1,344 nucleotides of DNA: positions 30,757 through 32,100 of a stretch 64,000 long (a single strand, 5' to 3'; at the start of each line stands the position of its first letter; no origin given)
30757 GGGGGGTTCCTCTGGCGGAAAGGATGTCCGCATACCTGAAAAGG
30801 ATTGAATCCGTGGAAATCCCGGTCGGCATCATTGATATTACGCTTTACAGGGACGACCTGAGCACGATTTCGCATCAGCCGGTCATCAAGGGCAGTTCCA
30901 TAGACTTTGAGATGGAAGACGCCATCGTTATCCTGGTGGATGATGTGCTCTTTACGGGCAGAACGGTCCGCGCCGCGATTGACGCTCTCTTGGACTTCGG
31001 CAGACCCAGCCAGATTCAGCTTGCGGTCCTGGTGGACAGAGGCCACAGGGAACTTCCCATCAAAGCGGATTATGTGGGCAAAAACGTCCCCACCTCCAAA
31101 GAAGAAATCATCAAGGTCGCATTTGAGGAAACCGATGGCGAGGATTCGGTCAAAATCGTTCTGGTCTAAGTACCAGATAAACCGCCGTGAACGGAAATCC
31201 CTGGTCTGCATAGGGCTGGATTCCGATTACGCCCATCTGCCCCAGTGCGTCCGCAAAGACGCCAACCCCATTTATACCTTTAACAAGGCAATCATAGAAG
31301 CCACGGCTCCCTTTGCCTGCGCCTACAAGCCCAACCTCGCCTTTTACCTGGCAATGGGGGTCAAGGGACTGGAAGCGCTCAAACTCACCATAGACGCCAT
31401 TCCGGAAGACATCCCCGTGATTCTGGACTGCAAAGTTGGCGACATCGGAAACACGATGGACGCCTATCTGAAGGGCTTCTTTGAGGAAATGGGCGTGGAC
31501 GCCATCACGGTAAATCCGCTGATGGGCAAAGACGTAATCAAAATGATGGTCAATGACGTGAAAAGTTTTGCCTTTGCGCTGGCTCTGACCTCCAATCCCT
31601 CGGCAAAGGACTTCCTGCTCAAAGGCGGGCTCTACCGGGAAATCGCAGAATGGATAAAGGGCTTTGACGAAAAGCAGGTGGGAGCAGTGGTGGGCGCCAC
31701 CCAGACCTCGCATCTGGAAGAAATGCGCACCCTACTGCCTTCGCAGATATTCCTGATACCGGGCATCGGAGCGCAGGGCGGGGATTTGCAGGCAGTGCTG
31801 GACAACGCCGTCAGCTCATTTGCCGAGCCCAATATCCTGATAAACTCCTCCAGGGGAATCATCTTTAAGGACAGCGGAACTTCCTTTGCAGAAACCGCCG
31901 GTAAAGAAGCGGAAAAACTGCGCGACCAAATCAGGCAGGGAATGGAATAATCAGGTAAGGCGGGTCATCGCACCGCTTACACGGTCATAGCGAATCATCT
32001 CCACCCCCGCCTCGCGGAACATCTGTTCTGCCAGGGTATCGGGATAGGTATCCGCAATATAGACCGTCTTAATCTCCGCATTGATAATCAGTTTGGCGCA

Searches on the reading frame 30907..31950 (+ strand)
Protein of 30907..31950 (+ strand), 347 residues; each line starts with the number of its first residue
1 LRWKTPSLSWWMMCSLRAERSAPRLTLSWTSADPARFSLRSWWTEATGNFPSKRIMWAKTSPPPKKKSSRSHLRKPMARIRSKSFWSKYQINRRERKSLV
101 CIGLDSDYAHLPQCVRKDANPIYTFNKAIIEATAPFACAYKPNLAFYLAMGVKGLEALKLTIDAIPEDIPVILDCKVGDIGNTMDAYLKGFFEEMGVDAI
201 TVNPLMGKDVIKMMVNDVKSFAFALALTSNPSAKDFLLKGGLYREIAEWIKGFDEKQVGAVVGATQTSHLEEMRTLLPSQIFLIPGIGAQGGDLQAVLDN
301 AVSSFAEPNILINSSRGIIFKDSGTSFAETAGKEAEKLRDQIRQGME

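Call 14: search_protein_families(library=ncbifam, proteins=[window:30907-31950:+])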
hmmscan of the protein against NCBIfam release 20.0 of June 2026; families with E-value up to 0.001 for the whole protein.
window:30907-31950:+ (347 aa): 5 families
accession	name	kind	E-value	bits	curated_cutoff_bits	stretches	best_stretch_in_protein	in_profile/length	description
TIGR02127.1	pyrF_sub2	equivalog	3.6e-59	200.1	110.6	1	90-330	6-259/261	orotidine-5'-phosphate decarboxylase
NF004034.0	PRK05500.1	equivalog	1.9e-36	125.6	656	1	84-323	2-246/478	bifunctional orotidine-5'-phosphate decarboxylase/orotate phosphoribosyltransferase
NF010386.0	PRK13813.1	equivalog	3.6e-13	49.6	208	1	129-300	22-185/216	orotidine 5'-phosphate decarboxylase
TIGR01740.1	pyrF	equivalog_domain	4.3e-09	36.4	92.3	1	129-296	16-181/216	orotidine-5'-phosphate decarboxylase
NF001273.0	PRK00230.1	equivalog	8.3e-05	22.1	193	1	135-251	28-140/233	orotidine-5'-phosphate decarboxylase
